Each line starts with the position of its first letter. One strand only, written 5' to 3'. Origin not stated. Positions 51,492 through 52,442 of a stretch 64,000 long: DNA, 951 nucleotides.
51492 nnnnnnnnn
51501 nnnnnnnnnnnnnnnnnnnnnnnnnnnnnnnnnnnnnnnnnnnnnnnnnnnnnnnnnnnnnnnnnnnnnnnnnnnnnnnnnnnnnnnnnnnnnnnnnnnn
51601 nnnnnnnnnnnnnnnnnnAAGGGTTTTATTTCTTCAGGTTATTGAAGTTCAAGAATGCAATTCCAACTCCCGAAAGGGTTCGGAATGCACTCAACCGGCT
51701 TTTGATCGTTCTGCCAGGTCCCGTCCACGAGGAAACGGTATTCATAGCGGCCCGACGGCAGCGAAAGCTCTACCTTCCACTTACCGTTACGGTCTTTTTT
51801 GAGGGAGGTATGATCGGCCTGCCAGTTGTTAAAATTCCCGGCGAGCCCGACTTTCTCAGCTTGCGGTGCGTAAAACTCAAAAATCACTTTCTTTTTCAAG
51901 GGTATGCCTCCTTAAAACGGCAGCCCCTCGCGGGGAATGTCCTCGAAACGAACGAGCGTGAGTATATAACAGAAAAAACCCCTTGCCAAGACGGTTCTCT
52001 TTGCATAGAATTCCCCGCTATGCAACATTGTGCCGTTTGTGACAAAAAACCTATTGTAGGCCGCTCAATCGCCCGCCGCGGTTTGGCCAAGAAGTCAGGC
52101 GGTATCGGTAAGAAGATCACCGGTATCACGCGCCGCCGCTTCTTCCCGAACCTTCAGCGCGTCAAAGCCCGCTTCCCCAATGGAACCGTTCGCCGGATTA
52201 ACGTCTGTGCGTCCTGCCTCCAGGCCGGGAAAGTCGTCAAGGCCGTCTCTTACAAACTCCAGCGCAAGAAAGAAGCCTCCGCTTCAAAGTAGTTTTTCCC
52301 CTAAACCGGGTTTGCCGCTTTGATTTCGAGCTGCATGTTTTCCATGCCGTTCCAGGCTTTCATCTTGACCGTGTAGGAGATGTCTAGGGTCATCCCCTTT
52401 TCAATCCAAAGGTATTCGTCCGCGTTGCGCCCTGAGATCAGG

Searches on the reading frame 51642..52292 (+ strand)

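Call 89: search_protein_families(library=pfam, proteins=[window:51642-52292:+], max_evalue=0.001)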
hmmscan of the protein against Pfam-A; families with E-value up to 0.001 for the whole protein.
window:51642-52292:+ (216 aa): 1 family
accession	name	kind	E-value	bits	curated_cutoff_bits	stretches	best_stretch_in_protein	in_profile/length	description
PF00830.24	Ribosomal_L28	-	7.2e-11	42.4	27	1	129-196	2-57/60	Ribosomal L28 family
